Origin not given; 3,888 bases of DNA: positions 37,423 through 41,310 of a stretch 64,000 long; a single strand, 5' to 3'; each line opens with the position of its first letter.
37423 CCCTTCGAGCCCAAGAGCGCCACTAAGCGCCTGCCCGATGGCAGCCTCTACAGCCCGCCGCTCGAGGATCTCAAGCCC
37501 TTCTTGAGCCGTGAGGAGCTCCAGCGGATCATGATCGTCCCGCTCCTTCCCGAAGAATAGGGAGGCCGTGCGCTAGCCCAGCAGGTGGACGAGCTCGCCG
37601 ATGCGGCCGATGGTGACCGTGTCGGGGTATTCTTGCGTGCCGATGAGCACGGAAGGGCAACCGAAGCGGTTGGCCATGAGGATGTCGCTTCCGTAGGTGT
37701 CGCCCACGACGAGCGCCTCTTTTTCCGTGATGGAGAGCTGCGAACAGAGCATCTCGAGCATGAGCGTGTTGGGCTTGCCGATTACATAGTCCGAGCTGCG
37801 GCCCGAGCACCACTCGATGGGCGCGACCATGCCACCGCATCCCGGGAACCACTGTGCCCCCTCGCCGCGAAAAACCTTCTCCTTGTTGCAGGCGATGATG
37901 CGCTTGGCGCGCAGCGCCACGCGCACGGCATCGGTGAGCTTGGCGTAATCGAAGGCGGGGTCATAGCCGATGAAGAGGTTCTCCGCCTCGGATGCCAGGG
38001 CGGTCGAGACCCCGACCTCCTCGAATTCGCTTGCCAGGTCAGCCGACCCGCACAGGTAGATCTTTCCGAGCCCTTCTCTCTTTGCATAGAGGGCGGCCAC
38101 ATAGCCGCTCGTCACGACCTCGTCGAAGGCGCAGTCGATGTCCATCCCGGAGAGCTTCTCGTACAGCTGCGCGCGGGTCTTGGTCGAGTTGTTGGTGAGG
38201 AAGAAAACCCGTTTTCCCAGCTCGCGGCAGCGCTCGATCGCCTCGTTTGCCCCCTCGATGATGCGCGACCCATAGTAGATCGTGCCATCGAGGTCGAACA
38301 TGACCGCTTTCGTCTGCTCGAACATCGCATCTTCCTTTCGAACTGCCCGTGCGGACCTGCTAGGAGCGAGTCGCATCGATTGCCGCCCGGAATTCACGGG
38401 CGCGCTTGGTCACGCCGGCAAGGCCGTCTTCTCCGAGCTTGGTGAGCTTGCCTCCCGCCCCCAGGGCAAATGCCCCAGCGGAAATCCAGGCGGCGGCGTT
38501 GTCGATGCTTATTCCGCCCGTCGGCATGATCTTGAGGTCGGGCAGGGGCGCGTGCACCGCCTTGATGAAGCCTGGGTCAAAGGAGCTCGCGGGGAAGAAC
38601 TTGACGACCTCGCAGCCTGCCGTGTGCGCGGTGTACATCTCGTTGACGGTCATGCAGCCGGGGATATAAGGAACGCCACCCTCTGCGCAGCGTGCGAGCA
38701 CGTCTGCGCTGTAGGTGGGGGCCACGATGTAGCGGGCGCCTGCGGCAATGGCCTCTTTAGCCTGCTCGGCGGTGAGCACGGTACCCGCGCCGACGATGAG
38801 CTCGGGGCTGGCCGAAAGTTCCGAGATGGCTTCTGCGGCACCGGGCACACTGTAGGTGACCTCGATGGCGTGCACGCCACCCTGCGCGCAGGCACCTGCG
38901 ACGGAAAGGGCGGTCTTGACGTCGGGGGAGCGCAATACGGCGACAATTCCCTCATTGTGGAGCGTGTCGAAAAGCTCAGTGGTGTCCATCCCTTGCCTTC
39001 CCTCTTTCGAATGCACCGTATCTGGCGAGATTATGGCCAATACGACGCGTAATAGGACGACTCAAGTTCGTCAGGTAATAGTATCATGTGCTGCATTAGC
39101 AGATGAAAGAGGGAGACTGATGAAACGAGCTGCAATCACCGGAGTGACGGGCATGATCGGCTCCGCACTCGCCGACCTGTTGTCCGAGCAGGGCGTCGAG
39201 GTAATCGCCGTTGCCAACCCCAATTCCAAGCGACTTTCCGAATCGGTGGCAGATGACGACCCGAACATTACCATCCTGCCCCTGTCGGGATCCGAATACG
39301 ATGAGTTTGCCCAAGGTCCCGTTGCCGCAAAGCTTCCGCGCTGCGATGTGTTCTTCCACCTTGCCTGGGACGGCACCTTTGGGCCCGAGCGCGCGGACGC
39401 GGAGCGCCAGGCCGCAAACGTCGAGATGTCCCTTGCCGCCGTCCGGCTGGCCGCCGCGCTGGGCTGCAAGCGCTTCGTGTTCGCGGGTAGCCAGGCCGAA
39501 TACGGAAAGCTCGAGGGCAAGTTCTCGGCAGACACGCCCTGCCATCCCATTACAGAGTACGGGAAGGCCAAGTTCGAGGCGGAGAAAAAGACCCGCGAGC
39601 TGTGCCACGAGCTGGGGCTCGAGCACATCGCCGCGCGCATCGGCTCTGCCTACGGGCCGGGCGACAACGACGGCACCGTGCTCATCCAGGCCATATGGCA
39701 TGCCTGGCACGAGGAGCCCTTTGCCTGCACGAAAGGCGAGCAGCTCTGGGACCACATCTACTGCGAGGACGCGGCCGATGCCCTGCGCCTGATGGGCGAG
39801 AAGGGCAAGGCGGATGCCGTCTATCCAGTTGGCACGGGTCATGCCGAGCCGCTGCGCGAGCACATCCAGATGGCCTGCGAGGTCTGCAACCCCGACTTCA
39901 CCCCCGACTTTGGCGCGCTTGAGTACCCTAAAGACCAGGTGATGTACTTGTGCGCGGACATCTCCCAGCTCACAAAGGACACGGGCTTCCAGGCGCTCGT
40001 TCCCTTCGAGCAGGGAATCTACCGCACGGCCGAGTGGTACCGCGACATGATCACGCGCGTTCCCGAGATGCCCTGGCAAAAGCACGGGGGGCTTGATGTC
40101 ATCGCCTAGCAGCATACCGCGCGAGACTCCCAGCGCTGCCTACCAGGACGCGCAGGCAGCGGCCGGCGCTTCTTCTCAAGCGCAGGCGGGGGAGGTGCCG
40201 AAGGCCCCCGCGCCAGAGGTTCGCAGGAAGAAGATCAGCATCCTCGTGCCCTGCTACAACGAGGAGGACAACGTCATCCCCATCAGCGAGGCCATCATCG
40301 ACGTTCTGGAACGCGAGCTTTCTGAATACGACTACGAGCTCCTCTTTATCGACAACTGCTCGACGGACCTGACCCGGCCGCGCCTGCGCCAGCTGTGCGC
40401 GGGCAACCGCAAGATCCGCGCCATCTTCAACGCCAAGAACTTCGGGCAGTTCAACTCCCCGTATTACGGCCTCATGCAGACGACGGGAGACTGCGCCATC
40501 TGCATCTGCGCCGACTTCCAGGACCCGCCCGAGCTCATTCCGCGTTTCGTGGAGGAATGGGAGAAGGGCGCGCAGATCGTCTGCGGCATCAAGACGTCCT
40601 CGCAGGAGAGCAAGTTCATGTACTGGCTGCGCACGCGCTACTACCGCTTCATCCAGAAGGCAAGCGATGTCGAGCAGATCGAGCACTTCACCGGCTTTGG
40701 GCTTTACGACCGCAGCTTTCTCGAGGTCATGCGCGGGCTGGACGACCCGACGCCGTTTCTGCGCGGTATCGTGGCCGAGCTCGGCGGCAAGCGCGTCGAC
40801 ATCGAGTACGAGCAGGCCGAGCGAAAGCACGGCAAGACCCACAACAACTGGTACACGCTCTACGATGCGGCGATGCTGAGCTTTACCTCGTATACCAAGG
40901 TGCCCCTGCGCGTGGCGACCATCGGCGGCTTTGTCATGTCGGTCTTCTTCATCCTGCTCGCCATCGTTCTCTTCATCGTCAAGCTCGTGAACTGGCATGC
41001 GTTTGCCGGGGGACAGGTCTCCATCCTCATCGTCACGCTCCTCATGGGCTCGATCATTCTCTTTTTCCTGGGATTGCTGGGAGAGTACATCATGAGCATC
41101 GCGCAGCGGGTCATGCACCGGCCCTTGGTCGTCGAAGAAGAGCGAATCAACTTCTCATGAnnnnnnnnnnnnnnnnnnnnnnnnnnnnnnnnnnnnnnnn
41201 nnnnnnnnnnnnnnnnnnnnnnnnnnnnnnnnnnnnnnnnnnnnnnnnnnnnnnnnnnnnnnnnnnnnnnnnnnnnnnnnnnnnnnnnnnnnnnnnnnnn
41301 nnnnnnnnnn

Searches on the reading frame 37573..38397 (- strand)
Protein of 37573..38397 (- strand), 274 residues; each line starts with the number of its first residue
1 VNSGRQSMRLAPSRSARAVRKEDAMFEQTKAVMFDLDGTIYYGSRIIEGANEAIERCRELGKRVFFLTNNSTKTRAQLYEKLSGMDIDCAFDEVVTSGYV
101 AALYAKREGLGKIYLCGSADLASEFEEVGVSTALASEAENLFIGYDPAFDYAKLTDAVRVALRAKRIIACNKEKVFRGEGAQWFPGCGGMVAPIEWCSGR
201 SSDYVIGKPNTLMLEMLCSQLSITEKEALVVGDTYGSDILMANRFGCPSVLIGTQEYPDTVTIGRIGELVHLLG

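Call 5: search_protein_families(library=pfam, proteins=[window:37573-38397:-])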
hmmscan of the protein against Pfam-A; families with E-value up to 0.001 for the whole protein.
window:37573-38397:- (274 aa): 6 families
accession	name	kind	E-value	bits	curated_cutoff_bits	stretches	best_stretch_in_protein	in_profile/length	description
PF13344.12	Hydrolase_6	-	4.8e-27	94.4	27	1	32-130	1-100/101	Haloacid dehalogenase-like hydrolase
PF00702.32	Hydrolase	-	1.1e-15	58.9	26.4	1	30-246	2-191/191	haloacid dehalogenase-like hydrolase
PF13242.12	Hydrolase_like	-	3.3e-12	46.6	22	1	205-257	1-53/75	HAD-hyrolase-like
PF13419.12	HAD_2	-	3.2e-09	37.6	23.8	1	203-251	130-177/178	Haloacid dehalogenase-like hydrolase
PF09419.16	PGP_phosphatase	-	5.7e-05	23.2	20.4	0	225-252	136-163/168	Mitochondrial PGP phosphatase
PF08282.18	Hydrolase_3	-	0.00053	20.2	20.9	0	32-83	1-53/255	haloacid dehalogenase-like hydrolase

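Call 54: search_solved_structures(query=window:37573-38397:-, max_evalue=1e-10)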
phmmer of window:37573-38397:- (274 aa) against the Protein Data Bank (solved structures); distinct sequences matched with E-value up to 1e-10: 30.
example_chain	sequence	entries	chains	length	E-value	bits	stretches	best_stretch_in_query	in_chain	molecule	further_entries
3qgm_A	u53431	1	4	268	7.8e-34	120.9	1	23-254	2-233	p-nitrophenyl phosphatase (Pho2)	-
4jdp_A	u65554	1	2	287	2e-33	119.5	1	24-254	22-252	p-nitrophenyl phosphatase (Pho2)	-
1zjj_A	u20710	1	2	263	6.7e-30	108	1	31-254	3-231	hypothetical protein PH1952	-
1pw5_A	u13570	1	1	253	6.1e-28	101.5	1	27-256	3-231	nagD protein, putative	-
1vjr_A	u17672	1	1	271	7.3e-28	101.3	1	27-256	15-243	4-nitrophenylphosphatase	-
4bkm_A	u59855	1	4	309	1.3e-27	100.4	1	19-252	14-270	PYRIDOXAL PHOSPHATE PHOSPHATASE, PHOSPHOGLYCOLATE PHOSPHATASE, PYRIDOXAL PHOSPHATE PHOSPHA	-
7po7_A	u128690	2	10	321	6.3e-26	94.9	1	23-132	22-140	Glycerol-3-phosphate phosphatase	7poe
4o8c_A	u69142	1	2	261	8.1e-25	91.3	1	31-254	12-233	Thermostable NPPase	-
4ift_A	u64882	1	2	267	1.3e-24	90.6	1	30-254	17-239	Thermostable NPPase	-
4ig4_A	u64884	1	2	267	1.9e-24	90.1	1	30-254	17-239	Thermostable NPPase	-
8qfw_A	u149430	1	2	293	2e-24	90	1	25-252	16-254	Chronophin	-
4kn8_A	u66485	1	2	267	2.4e-24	89.8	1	30-254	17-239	Thermostable NPPase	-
4bx2_A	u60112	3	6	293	2.4e-24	89.8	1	25-252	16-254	PYRIDOXAL PHOSPHATE PHOSPHATASE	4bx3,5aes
4bx0_A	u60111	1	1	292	1e-23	87.7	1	26-252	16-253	PYRIDOXAL PHOSPHATE PHOSPHATASE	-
2oyc_A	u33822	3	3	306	2.4e-23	86.5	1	20-252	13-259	Pyridoxal phosphate phosphatase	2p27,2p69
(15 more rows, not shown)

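Call 93: search_protein_families(library=ncbifam, proteins=[window:37573-38397:-], max_evalue=1e-8)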
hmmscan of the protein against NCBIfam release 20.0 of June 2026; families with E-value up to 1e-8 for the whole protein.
window:37573-38397:- (274 aa): 10 families
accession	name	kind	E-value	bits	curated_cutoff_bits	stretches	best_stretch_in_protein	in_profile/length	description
TIGR01452.1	PGP_euk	subfamily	6.5e-39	134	201.95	2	30-132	3-107/279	phosphoglycolate/pyridoxal phosphate family phosphatase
TIGR01460.1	HAD-SF-IIA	subfamily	4.5e-37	128.2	100.15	1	32-254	1-245/246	HAD-IIA family hydrolase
NF053752.1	TK1734_fam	exception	1.1e-36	126.5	475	1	31-254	2-230/260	2-phosphoglycolate phosphatase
TIGR01457.1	HAD-SF-IIA-hyp2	hypoth_equivalog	1.4e-30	106.6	247.65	1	31-254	3-224/249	TIGR01457 family HAD-type hydrolase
NF007762.0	PRK10444.1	equivalog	7.7e-23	81.3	368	1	29-252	3-220/250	HAD-IIA family hydrolase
TIGR01458.1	HAD-SF-IIA-hyp3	hypoth_equivalog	2.6e-20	72.8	175.95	1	30-257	2-228/257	TIGR01458 family HAD-type hydrolase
TIGR01459.1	HAD-SF-IIA-hyp4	hypoth_equivalog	1.1e-14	54.5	103.75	1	26-254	5-242/242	TIGR01459 family HAD-type hydrolase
TIGR01668.1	YqeG_hyp_ppase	hypoth_equivalog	9.2e-14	51.3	89.1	0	27-84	23-82/170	YqeG family HAD IIIA-type phosphatase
TIGR01662.1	HAD-SF-IIIA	subfamily_domain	5.6e-12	46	44.6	0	203-251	88-137/141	HAD-IIIA family hydrolase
TIGR02253.1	CTE7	subfamily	7.4e-11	42.2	169.75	0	201-259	143-201/221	TIGR02253 family HAD-type hydrolase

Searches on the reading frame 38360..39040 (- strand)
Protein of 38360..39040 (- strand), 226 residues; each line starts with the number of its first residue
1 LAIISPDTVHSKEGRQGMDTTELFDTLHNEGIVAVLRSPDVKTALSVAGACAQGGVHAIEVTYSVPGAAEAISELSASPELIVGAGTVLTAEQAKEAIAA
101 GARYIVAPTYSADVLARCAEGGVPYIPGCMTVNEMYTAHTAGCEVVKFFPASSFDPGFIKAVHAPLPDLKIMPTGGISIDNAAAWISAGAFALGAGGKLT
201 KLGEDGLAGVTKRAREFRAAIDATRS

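Call 8: search_protein_families(library=pfam, proteins=[window:38360-39040:-])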
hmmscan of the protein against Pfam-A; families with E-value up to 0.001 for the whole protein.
window:38360-39040:- (226 aa): 1 family
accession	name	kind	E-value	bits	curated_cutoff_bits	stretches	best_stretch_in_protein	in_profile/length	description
PF01081.25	Aldolase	-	1.1e-41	142.8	27.8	1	27-201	5-181/196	KDPG and KHG aldolase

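Call 51: search_solved_structures(query=window:38360-39040:-, max_evalue=1e-8)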
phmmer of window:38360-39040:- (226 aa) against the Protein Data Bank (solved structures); distinct sequences matched with E-value up to 1e-8: 45.
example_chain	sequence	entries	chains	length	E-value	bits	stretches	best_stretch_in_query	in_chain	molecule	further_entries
9dnd_D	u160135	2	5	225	5.5e-42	146.9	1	27-201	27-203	Pseudosymmetric protein nanocages GI4 A Chain | Pseudosymmetric protein nanocage GI9-F7 A chain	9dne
1vlw_A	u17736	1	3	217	7.3e-42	146.5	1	21-206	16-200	2-dehydro-3-deoxyphosphogluconate aldolase/4-hydroxy-2-oxoglutarate aldolase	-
1wa3_A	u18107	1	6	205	1.3e-41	145.7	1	29-206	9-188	2-KETO-3-DEOXY-6-PHOSPHOGLUCONATE ALDOLASE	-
5kp9_B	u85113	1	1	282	2.7e-41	144.7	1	14-201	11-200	EPN-01*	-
8a8n_A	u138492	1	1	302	3.5e-41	144.3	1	14-201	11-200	EPN-pX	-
9ubr_A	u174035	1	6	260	3.9e-41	144.1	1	27-206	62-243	PrAC-5350A,2-dehydro-3-deoxyphosphogluconate aldolase/4-hydroxy-2-oxoglutarate aldolase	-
11kc_a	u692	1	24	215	4.3e-41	144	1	29-220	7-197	Designed nanoparticle O43-B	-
8e01_A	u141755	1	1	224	4.8e-41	143.8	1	21-201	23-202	2-dehydro-3-deoxyphosphogluconate aldolase/4-hydroxy-2-oxoglutarate aldolase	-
9uaq_A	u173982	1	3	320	6.5e-41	143.4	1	27-206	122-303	H3-PrAC-5350A,2-dehydro-3-deoxyphosphogluconate aldolase/4-hydroxy-2-oxoglutarate aldolase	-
9ucl_A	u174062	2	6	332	6.7e-41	143.4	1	27-207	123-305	H3-PrAC-5350A,2-dehydro-3-deoxyphosphogluconate aldolase/4-hydroxy-2-oxoglutarate aldolase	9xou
8ed3_A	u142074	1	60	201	6.7e-41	143.4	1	29-201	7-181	Designed I3-01 icosahedron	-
8ejf_a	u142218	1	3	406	6.9e-41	143.3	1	27-217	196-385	Glycoprotein GP2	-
9dnd_C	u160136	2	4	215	7.2e-41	143.3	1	29-217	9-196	Pseudosymmetric protein nanocages GI4 C Chain | Pseudosymmetric protein nanocage GI9-F7 C chain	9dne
8ejd_c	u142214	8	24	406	7.4e-41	143.2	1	27-217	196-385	Glycoprotein G2 | Glycoprotein G2, 2-dehydro-3-deoxyphosphogluconate aldolase/4-hydroxy-2-oxoglutarate aldol | Glycoprotein GP2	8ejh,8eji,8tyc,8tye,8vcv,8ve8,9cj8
9cj7_c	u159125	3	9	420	8.1e-41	143.1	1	27-217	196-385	Glycoprotein G2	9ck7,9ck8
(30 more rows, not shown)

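Call 93: search_protein_families(library=ncbifam, proteins=[window:38360-39040:-], max_evalue=1e-8)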
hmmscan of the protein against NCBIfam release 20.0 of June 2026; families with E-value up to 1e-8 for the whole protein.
window:38360-39040:- (226 aa): 8 families
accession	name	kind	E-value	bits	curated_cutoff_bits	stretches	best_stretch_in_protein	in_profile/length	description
NF005119.0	PRK06552.1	subfamily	7.8e-64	215.1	238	1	18-222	1-210/213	bifunctional 2-keto-4-hydroxyglutarate aldolase/2-keto-3-deoxy-6-phosphogluconate aldolase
TIGR01182.1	eda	subfamily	4.6e-51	173.1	156.05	1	26-201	4-181/204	bifunctional 4-hydroxy-2-oxoglutarate aldolase/2-dehydro-3-deoxy-phosphogluconate aldolase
NF005673.0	PRK07455.1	equivalog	1.8e-47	161.2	232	1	20-214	3-202/213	bifunctional 4-hydroxy-2-oxoglutarate aldolase/2-dehydro-3-deoxy-phosphogluconate aldolase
NF005499.0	PRK07114.1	equivalog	5.8e-45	153.7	275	1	19-217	5-213/223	bifunctional 4-hydroxy-2-oxoglutarate aldolase/2-dehydro-3-deoxy-phosphogluconate aldolase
NF006600.0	PRK09140.1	subfamily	3.2e-39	134.4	207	1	27-224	8-207/210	2-dehydro-3-deoxy-6-phosphogalactonate aldolase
NF004325.0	PRK05718.1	subfamily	3.3e-39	134.4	241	1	22-188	7-175/213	keto-hydroxyglutarate-aldolase/keto-deoxy-phosphogluconate aldolase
NF004673.0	PRK06015.1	equivalog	5.2e-36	124.5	320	1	19-189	4-176/212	2-dehydro-3-deoxy-phosphogluconate aldolase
NF041633.1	trifunc_aldol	exception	1.9e-33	115.8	700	1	23-201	2-198/580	KHG/KDPG aldolase/sugar kinase fusion protein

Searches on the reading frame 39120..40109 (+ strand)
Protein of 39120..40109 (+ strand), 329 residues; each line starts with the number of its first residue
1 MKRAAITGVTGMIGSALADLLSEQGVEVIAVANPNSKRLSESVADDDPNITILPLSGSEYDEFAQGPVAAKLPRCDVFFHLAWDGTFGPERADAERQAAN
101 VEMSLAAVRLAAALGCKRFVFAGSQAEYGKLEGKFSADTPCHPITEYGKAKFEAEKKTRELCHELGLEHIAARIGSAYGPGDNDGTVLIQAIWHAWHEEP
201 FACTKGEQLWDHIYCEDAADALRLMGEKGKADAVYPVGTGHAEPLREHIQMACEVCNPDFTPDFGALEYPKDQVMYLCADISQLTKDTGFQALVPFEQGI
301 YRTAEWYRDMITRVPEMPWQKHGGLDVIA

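Call 5: search_protein_families(library=pfam, proteins=[window:39120-40109:+])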
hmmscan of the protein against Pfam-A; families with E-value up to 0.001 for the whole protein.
window:39120-40109:+ (329 aa): 4 families
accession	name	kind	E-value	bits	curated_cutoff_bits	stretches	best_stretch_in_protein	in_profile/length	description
PF01370.27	Epimerase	-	1.6e-34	119.8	20.9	1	5-238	2-240/240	NAD dependent epimerase/dehydratase family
PF16363.11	GDP_Man_Dehyd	-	3e-19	70.1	27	1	6-300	2-329/332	GDP-mannose 4,6 dehydratase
PF04321.23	RmlD_sub_bind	-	5.9e-08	32.6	27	1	5-183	4-157/287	RmlD substrate binding domain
PF13460.12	NAD_binding_10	-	0.00011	22.6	27.2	1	8-160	1-133/184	NAD(P)H-binding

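Call 6: search_protein_families(library=ncbifam, proteins=[window:39120-40109:+], max_evalue=0.00001)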
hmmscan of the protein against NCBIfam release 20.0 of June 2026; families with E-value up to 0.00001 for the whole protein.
window:39120-40109:+ (329 aa): 10 families
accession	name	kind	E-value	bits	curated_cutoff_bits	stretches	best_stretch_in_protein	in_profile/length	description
TIGR01181.1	dTDP_gluc_dehyt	equivalog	6.9e-15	54.9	365.1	1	119-309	120-313/321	dTDP-glucose 4,6-dehydratase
TIGR03466.1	HpnA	hypoth_equivalog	1.8e-13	50.1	367.65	1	4-186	3-179/327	hopanoid-associated sugar epimerase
TIGR01179.1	galE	equivalog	2.1e-13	49.8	262.3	1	6-169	4-168/332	UDP-glucose 4-epimerase GalE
TIGR02197.1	heptose_epim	equivalog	3e-13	49.6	274.6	1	6-308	3-314/316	ADP-glyceromanno-heptose 6-epimerase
NF007490.0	PRK10084.1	subfamily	9.2e-10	38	649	1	135-309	155-336/361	dTDP-glucose 4,6-dehydratase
NF007582.0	PRK10217.1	equivalog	4.6e-09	35.8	698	1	119-307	129-331/355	dTDP-glucose 4,6-dehydratase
NF005539.0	PRK07201.1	equivalog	8.5e-08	31.4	549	1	6-162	5-165/657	SDR family oxidoreductase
NF008360.0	PRK11150.1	equivalog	1e-06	28.2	452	0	119-250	111-248/310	ADP-glyceromanno-heptose 6-epimerase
NF042423.1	oxyalk_red_Shew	equivalog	3.7e-06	26.2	580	0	2-221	9-216/331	2-alkyl-3-oxoalkanoate reductase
NF047922.1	GDPFucSynFcl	equivalog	3.9e-06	26.5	500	0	111-311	92-305/308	GDP-L-fucose synthase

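Call 50: search_solved_structures(query=window:39120-40109:+, max_evalue=1e-8)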
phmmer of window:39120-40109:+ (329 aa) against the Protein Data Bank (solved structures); distinct sequences matched with E-value up to 1e-8: 11.
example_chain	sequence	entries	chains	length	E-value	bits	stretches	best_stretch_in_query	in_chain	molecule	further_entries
4zrm_A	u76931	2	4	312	1.1e-20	77.6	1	5-310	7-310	UDP-glucose 4-epimerase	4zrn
6kv9_A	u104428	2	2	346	1.3e-15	60.8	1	5-312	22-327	MoeE5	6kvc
2pk3_A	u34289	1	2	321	1.5e-13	54.1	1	3-309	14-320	GDP-6-deoxy-D-lyxo-4-hexulose reductase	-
7ys8_A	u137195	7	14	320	1.8e-11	47.2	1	3-310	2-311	UDP-glucose 4-epimerase | UDP-glucose 4-epimerase along with EC 5.1.3.2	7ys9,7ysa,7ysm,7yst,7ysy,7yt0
6dnt_A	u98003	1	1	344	3.8e-11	46.2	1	2-308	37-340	NAD-dependent epimerase/dehydratase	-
1g1a_A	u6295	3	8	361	6.7e-11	45.4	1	135-308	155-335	DTDP-D-GLUCOSE 4,6-DEHYDRATASE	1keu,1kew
3ehe_A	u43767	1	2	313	1.9e-10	43.9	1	4-256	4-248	UDP-glucose 4-epimerase (GalE-1)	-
8w3u_A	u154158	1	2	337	2.4e-09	40.3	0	3-308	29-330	dTDP-glucose 4,6-dehydratase related protein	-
9ar1_A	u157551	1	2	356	2.9e-09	40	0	3-308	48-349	dTDP-glucose 4,6-dehydratase related protein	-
3icp_A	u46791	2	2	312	3.5e-09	39.7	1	3-305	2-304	NAD-dependent epimerase/dehydratase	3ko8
6wjb_A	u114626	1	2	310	6.3e-09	38.9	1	3-222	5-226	NAD-dependent epimerase/dehydratase family protein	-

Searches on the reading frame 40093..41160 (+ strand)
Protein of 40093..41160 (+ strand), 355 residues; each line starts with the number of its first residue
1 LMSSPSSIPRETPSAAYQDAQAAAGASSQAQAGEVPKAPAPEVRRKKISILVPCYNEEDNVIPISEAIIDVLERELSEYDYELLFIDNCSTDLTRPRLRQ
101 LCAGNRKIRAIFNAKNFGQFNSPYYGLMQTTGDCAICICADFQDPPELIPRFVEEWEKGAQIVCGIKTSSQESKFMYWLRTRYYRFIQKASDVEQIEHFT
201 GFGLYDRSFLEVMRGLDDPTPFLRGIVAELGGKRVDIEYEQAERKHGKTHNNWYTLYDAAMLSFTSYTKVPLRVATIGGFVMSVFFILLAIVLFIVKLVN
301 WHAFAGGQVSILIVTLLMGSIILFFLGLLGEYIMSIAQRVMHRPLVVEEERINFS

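Call 8: search_protein_families(library=pfam, proteins=[window:40093-41160:+])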
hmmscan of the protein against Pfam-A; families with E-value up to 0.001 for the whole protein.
window:40093-41160:+ (355 aa): 1 family
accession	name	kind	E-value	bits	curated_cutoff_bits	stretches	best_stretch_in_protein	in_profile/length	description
PF00535.33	Glycos_transf_2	-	1.3e-23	84.2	23.3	1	49-201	1-154/168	Glycosyl transferase family 2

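Call 49: search_solved_structures(query=window:40093-41160:+, max_evalue=0.00001)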
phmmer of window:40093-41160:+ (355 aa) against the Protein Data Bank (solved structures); distinct sequences matched with E-value up to 0.00001: 7.
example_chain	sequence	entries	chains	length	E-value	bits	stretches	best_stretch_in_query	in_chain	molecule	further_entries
5eke_A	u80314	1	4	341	4.7e-41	144.3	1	47-347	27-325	Uncharacterized glycosyltransferase sll0501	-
5ekp_C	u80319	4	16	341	3.4e-40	141.5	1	47-347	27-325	Uncharacterized glycosyltransferase sll0501 | Glycosyltransferase sll0501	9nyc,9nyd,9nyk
9nye_A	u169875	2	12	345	3.5e-40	141.4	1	47-347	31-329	Glycosyltransferase sll0501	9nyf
9hwj_A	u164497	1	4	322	2.8e-29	105.6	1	46-346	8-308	Undecaprenyl-phosphate 4-deoxy-4-formamido-L-arabinose transferase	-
9bhc_C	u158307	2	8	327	1.1e-24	90.5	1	46-346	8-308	Undecaprenyl-phosphate 4-deoxy-4-formamido-L-arabinose transferase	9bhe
8vxh_A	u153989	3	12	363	1.3e-24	90.3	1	45-346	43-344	Undecaprenyl-phosphate 4-deoxy-4-formamido-L-arabinose transferase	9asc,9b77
5mlz_A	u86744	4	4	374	9.5e-13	51.2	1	46-167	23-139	Dolichol monophosphate mannose synthase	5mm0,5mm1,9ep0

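Call 93: search_protein_families(library=ncbifam, proteins=[window:40093-41160:+], max_evalue=1e-8)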
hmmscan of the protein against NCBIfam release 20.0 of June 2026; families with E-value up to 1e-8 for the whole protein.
window:40093-41160:+ (355 aa): 3 families
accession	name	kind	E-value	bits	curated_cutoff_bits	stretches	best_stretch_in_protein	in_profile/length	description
NF047588.1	GlcsyltransPgfSStrep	equivalog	4.6e-48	164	500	1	47-349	2-304/308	glycosyltransferase PgfS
NF007986.1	PRK10714.1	equivalog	1.7e-35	122.6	529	1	46-345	6-305/316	undecaprenyl-phosphate 4-deoxy-4-formamido-L-arabinose transferase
TIGR03937.1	PgaC_IcaA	equivalog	4.2e-13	49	422.3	1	41-141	40-135/407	poly-beta-1,6-N-acetyl-D-glucosamine synthase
